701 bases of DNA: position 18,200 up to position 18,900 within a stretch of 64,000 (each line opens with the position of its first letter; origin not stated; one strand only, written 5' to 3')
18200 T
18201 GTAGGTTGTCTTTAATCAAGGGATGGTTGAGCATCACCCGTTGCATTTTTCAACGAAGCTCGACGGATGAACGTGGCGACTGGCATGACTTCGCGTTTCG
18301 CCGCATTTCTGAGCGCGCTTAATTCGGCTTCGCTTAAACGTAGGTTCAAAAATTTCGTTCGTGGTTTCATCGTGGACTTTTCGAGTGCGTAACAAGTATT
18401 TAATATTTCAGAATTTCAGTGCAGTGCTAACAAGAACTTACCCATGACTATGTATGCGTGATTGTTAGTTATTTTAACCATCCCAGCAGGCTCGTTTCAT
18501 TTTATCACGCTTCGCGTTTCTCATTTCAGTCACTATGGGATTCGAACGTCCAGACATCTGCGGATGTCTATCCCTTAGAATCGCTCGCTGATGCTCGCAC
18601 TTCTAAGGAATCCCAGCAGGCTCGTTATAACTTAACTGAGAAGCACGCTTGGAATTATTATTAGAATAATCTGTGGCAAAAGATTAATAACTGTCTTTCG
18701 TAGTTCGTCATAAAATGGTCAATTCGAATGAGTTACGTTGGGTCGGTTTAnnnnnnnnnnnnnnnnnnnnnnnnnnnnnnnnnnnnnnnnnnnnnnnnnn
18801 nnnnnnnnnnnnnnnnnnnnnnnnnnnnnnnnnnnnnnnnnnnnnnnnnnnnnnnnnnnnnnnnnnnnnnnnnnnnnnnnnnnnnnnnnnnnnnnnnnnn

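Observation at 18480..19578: Three att-like copies in tandem suggest remnants of successive integrations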

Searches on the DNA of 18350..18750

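Call 32: search_rna_families(source=window, start=18350, end=18750, threshold=evalue, max_evalue=10, show_alignments=3)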
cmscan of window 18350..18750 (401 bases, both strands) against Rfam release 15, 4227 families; matches with E-value up to 10: 1.
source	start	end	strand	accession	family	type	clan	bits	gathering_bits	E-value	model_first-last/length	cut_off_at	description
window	18454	18489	-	RF01422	snoR116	Gene; snRNA; snoRNA; CD-box;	-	14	47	9.1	1-86/86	no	small nucleolar RNA snoR116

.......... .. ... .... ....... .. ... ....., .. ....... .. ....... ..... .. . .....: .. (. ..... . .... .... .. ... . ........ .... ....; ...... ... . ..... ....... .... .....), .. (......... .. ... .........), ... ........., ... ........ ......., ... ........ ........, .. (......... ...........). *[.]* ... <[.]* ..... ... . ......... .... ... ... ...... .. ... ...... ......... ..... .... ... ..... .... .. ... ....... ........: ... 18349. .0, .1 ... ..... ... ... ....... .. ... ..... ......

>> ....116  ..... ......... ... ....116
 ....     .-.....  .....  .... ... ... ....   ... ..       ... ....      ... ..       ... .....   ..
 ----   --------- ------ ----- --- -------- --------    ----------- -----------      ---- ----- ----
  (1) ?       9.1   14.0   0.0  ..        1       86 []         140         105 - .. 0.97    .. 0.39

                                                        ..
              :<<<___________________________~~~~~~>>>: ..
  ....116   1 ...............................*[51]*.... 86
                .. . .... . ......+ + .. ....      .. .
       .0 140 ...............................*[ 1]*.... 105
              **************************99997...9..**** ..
